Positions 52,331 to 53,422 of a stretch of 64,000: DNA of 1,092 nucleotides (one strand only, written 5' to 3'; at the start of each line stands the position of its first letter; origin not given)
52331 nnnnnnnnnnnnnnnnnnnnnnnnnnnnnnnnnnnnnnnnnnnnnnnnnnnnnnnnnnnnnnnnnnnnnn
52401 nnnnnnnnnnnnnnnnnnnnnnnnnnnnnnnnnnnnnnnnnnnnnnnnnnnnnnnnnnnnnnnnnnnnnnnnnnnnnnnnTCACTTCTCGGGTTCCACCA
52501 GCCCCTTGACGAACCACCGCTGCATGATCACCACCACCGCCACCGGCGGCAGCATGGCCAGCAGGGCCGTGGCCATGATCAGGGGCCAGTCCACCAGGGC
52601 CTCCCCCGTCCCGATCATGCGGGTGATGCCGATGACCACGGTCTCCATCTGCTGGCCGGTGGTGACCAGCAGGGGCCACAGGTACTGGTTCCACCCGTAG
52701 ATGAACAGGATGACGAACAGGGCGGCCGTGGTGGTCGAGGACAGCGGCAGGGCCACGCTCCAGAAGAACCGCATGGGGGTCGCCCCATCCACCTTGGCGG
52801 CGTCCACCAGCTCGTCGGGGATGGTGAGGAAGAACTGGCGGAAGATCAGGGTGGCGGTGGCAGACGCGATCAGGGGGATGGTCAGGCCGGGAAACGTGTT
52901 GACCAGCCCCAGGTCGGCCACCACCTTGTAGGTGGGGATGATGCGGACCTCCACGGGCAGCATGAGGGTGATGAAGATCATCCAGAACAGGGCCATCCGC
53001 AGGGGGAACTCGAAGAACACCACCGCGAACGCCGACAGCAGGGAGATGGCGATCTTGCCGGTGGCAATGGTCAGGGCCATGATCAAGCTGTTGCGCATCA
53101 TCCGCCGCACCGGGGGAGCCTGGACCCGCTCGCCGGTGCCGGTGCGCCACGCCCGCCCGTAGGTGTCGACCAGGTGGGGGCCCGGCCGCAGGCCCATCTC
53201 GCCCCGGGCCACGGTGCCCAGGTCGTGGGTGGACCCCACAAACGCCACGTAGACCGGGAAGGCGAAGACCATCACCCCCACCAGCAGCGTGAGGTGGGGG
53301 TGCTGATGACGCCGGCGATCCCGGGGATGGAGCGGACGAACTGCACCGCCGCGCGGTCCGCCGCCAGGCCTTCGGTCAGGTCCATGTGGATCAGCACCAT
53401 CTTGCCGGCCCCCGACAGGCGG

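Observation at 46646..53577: Complete glycerophosphodiester uptake/hydrolysis operon lying back-to-back with a decayed ugp/glpP locus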

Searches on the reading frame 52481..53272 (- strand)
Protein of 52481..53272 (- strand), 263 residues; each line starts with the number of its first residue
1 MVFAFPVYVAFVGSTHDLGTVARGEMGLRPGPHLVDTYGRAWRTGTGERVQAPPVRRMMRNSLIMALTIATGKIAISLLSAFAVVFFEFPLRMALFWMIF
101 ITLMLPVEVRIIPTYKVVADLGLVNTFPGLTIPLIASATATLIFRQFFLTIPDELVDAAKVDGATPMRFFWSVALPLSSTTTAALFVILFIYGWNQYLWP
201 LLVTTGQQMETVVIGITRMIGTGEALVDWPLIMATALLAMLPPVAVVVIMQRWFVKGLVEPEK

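Call 8: find_homologous_proteins(query=window:52481-53272:-)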
Query window:52481-53272:- (263 aa): 8000 proteins with E <= 0.001 among 8000 candidates; the best 120 are listed.
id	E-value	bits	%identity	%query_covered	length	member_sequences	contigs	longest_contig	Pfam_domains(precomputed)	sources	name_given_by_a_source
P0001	5.0e-163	559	99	100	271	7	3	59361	PF00528.28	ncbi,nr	ncbi:MAG: sn-glycerol-3-phosphate ABC transporter permease UgpE, partial [Armatimonadota bacterium]|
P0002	6.5e-151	519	92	100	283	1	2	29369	PF00528.28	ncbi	-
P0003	2.2e-149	514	92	100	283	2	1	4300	PF00528.28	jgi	jgi:sn-glycerol 3-phosphate transport system permease protein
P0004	6.5e-143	493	85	100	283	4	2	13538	PF00528.28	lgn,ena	-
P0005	2.4e-142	491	86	100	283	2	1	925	PF00528.28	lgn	-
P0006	1.1e-139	482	84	100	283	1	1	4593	PF00528.28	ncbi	-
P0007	3.8e-139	480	82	100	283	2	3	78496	PF00528.28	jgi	jgi:sn-glycerol 3-phosphate transport system permease protein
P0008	2.5e-138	478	83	100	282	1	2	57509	PF00528.28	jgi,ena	-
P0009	3.2e-138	477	83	100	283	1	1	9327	PF00528.28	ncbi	-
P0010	4.8e-138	477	85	100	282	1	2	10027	PF00528.28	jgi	jgi:sn-glycerol 3-phosphate transport system permease protein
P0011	5.3e-138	477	81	100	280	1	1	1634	PF00528.28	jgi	jgi:sn-glycerol 3-phosphate transport system permease protein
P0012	7.3e-138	476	84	100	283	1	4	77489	PF00528.28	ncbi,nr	ncbi:MAG: sn-glycerol-3-phosphate ABC transporter permease UgpE [Armatimonadota bacterium]|nr:sn-gly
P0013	8.2e-138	476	83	100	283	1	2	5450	PF00528.28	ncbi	-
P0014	1.0e-137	476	84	100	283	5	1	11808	PF00528.28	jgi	jgi:sn-glycerol 3-phosphate transport system permease protein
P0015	1.6e-137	475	82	100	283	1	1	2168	PF00528.28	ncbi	-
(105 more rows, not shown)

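Call 9: find_encoding_contigs(protein=P0002, flank=10000, max_places=3)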
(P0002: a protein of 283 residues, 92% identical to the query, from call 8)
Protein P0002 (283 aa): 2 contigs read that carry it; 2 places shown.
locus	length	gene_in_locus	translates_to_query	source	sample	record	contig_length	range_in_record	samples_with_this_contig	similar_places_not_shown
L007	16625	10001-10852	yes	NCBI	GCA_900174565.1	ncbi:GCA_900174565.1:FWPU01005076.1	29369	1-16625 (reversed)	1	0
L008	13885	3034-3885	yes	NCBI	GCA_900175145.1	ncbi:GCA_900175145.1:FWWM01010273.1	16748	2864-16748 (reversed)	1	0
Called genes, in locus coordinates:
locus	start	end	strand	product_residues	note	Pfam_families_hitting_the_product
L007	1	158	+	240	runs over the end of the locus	PF00857:Isochorismatase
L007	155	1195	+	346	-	PF08240:ADH_N, PF00107:ADH_zinc_N, PF13602:ADH_zinc_N_2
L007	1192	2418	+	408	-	PF01321:Creatinase_N, PF00557:Peptidase_M24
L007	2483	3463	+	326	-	PF00389:2-Hacid_dh, PF02826:2-Hacid_dh_C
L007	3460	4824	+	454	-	PF07969:Amidohydro_3 (faint), PF01979:Amidohydro_1, PF12890:DHOase (faint)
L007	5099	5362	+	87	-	-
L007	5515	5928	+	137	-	PF01842:ACT (faint)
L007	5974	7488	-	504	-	PF00370:FGGY_N, PF02782:FGGY_C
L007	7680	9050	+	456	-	PF01547:SBP_bac_1, PF13416:SBP_bac_8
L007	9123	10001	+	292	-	PF00528:BPD_transp_1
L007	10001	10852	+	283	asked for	PF00528:BPD_transp_1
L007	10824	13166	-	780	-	PF13802:Gal_mutarotas_2, PF01055:Glyco_hydro_31_2nd, PF21365:Glyco_hydro_31_3rd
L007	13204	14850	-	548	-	PF00890:FAD_binding_2 (faint), PF01266:DAO, PF12831:FAD_oxidored, PF13450:NAD_binding_8 (faint), PF16901:DAO_C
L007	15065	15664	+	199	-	PF04309:G3P_antiterm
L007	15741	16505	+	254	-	PF03009:GDPD, PF13653:GDPD_2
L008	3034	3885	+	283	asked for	PF00528:BPD_transp_1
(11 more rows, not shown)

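Call 10: find_encoding_contigs(protein=P0012, flank=10000, max_places=3)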
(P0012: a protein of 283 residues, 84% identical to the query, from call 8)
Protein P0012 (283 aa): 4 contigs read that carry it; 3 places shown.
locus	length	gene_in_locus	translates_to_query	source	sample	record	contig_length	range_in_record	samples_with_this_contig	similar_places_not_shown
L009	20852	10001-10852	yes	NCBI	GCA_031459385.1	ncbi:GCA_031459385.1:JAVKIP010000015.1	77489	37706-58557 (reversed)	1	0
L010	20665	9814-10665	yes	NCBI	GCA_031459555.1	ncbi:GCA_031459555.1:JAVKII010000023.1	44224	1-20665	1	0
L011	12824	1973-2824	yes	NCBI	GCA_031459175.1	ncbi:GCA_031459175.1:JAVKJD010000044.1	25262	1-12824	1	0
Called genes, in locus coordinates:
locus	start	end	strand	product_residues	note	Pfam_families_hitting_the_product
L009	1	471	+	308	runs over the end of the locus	PF01738:DLH, PF00326:Peptidase_S9 (faint), PF08840:BAAT_C (faint)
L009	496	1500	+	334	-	PF00294:PfkB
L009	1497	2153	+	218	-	PF01081:Aldolase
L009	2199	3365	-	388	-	PF04389:Peptidase_M28 (weak), PF01546:Peptidase_M20, PF07687:M20_dimer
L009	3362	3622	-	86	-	PF12728:HTH_17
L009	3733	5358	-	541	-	PF02366:PMT, PF13231:PMT_2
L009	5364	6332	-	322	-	PF00903:Glyoxalase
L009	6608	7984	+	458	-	PF01547:SBP_bac_1, PF13416:SBP_bac_8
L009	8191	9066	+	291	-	PF03009:GDPD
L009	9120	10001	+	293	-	PF00528:BPD_transp_1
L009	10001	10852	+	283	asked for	PF00528:BPD_transp_1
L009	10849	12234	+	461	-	PF05544:Pro_racemase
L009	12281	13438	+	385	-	PF02771:Acyl-CoA_dh_N, PF02770:Acyl-CoA_dh_M, PF00441:Acyl-CoA_dh_1, PF08028:Acyl-CoA_dh_2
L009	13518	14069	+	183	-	PF19315:MC_hydratase, PF01575:MaoC_dehydratas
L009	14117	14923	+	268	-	PF07286:D-Glu_cyclase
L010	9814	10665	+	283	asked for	PF00528:BPD_transp_1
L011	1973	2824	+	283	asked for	PF00528:BPD_transp_1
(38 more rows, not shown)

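Call 14: list_cluster_members(proteins=[P0001])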
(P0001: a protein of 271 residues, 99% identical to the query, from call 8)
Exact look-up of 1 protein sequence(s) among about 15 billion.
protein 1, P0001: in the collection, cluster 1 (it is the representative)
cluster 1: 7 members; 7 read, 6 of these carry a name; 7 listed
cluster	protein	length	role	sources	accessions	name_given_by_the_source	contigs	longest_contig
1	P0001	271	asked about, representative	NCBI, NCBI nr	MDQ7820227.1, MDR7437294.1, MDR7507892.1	MAG: sn-glycerol-3-phosphate ABC transporter permease UgpE, partial [Armatimonadota ... | sn-glycerol-3-phosphate ABC transporter permease UgpE [Armatimonadota bacterium]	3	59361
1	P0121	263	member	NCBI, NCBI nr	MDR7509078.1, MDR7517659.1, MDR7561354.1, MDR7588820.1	MAG: sn-glycerol-3-phosphate ABC transporter permease UgpE [Armatimonadota bacterium] | sn-glycerol-3-phosphate ABC transporter permease UgpE [Armatimonadota bacterium]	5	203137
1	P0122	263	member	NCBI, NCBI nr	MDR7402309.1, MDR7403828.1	MAG: sn-glycerol-3-phosphate ABC transporter permease UgpE [Armatimonadota bacterium] | sn-glycerol-3-phosphate ABC transporter permease UgpE [Armatimonadota bacterium]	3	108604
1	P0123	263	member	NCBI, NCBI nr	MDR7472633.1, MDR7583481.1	MAG: sn-glycerol-3-phosphate ABC transporter permease UgpE [Armatimonadota bacterium] | sn-glycerol-3-phosphate ABC transporter permease UgpE [Armatimonadota bacterium]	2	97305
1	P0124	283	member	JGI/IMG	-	sn-glycerol 3-phosphate transport system permease protein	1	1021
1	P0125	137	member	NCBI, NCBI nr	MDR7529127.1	MAG: glycerol-3-phosphate transporter, partial [Armatimonadota bacterium] | glycerol-3-phosphate transporter [Armatimonadota bacterium]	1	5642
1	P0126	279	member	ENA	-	-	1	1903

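Call 16: find_encoding_contigs(protein=P0126, flank=10000, max_places=4)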
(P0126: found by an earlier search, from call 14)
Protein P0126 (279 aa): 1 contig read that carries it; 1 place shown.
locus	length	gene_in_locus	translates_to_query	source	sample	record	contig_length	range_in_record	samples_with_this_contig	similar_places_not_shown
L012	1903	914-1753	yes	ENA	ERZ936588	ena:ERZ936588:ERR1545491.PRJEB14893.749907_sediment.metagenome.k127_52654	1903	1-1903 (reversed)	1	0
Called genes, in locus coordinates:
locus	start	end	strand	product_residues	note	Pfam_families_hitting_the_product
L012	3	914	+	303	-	?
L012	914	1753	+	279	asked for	PF00528:BPD_transp_1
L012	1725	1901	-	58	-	?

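Call 17: find_encoding_contigs(protein=P0124, flank=10000, max_places=4)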
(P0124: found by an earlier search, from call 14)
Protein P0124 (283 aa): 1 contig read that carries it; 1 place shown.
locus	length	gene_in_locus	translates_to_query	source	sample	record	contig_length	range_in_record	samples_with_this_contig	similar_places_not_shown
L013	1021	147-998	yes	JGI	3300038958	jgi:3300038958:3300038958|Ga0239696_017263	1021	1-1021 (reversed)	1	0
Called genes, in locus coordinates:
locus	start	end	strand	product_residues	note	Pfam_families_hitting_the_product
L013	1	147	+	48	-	?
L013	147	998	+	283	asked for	PF00528:BPD_transp_1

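Call 18: find_encoding_contigs(protein=P0125, flank=10000, max_places=4)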
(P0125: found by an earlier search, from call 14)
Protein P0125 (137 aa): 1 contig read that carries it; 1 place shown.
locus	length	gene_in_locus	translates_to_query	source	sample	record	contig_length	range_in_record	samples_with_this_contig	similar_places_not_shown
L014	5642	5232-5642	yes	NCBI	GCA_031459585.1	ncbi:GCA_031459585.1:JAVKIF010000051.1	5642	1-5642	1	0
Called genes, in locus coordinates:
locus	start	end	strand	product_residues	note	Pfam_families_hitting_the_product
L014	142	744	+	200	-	PF04309:G3P_antiterm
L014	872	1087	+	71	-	-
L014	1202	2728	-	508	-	PF00370:FGGY_N, PF02782:FGGY_C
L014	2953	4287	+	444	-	PF01547:SBP_bac_1, PF13416:SBP_bac_8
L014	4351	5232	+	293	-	PF00528:BPD_transp_1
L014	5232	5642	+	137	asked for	?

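Call 22: find_homologous_proteins(query=L014:142-744:+)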
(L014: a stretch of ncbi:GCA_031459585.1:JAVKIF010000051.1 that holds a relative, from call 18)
Query L014:142-744:+ (200 aa): 1037 proteins with E <= 0.001 among 8000 candidates; the best 120 are listed.
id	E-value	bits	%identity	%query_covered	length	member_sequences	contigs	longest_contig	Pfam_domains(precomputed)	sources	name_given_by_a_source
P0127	1.1e-93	330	77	100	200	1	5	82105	PF04309.19,PF03060.22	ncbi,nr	ncbi:MAG: glycerol-3-phosphate responsive antiterminator [Armatimonadota bacterium]|nr:glycerol-3-ph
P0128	8.3e-91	321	100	78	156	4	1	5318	PF04309.19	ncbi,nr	ncbi:MAG: glycerol-3-phosphate responsive antiterminator, partial [Armatimonadota bacterium]|nr:glyc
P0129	1.2e-90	320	79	97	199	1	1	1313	PF04309.19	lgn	-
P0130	8.5e-90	318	77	100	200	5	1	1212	PF04309.19,PF03060.22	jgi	jgi:glycerol uptake operon antiterminator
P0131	2.9e-89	316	79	96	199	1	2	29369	PF04309.19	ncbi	-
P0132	1.3e-87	310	78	96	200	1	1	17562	PF04309.19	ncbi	-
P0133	9.6e-86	304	74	97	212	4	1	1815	PF04309.19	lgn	-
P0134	5.9e-84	298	74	97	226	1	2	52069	PF04309.19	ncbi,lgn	-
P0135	9.7e-82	291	80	85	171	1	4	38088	PF04309.19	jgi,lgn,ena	jgi:glycerol uptake operon antiterminator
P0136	2.4e-78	280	70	96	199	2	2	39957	PF04309.19,PF03060.22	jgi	jgi:glycerol uptake operon antiterminator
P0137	4.1e-45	172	50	90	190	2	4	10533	PF04309.19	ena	-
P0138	5.3e-44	168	52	90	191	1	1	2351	PF04309.19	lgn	-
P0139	1.6e-43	167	51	90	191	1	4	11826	PF04309.19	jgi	-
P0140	1.9e-43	166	51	90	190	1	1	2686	PF04309.19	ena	-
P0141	9.6e-43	164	50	90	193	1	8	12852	PF04309.19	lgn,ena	-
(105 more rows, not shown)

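Call 24: find_encoding_contigs(protein=P0128, flank=10000, max_places=4)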
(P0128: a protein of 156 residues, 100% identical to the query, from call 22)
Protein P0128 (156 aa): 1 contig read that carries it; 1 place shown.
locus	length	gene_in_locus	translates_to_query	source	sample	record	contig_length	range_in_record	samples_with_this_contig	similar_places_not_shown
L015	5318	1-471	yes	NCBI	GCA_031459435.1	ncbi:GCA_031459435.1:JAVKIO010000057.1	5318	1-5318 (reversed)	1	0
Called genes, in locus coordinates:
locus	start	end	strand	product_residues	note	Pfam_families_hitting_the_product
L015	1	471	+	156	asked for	PF04309:G3P_antiterm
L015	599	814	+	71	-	-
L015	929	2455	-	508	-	PF00370:FGGY_N, PF02782:FGGY_C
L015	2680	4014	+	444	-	PF01547:SBP_bac_1, PF13416:SBP_bac_8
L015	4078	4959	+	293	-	PF00528:BPD_transp_1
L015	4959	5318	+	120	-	?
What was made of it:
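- L014 (GCA_031459585.1) and L015 (GCA_031459435.1) encode GlpP 200 aa, orf71, GlpK 508 aa, UgpB 444 aa, UgpA 293 aa and the UgpE N-terminus (calls 18, 24).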

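Call 25: find_encoding_contigs(protein=P0248, flank=3000, max_places=6)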
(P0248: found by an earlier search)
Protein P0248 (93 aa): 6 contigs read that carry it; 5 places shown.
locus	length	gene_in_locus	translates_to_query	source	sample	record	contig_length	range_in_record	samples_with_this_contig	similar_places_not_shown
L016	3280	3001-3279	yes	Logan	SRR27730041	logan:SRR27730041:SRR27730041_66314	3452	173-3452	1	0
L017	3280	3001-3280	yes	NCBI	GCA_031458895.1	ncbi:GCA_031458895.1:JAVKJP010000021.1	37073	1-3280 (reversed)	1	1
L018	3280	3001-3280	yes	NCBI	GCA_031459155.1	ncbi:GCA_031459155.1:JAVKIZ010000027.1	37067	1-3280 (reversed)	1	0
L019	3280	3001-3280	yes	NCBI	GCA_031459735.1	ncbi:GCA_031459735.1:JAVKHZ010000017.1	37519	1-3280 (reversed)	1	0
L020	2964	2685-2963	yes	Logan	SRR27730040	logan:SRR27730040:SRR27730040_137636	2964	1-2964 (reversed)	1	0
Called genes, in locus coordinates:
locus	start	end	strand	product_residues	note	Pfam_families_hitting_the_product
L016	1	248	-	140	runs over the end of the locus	?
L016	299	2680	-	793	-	PF13802:Gal_mutarotas_2, PF01055:Glyco_hydro_31_2nd, PF21365:Glyco_hydro_31_3rd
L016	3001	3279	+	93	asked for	PF04309:G3P_antiterm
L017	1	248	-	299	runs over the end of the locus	PF02826:2-Hacid_dh_C (weak), PF03446:NAD_binding_2, PF03807:F420_oxidored (faint), PF14833:NAD_binding_11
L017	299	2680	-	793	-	PF13802:Gal_mutarotas_2, PF01055:Glyco_hydro_31_2nd, PF21365:Glyco_hydro_31_3rd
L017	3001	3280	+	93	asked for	PF04309:G3P_antiterm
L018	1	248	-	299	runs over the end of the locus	PF02826:2-Hacid_dh_C (weak), PF03446:NAD_binding_2, PF03807:F420_oxidored (faint), PF14833:NAD_binding_11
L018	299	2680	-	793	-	PF13802:Gal_mutarotas_2, PF01055:Glyco_hydro_31_2nd, PF21365:Glyco_hydro_31_3rd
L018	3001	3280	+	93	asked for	PF04309:G3P_antiterm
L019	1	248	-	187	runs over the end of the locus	PF02826:2-Hacid_dh_C (weak), PF03446:NAD_binding_2, PF03807:F420_oxidored (faint)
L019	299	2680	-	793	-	PF13802:Gal_mutarotas_2, PF01055:Glyco_hydro_31_2nd, PF21365:Glyco_hydro_31_3rd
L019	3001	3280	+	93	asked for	PF04309:G3P_antiterm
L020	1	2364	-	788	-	?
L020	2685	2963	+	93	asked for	PF04309:G3P_antiterm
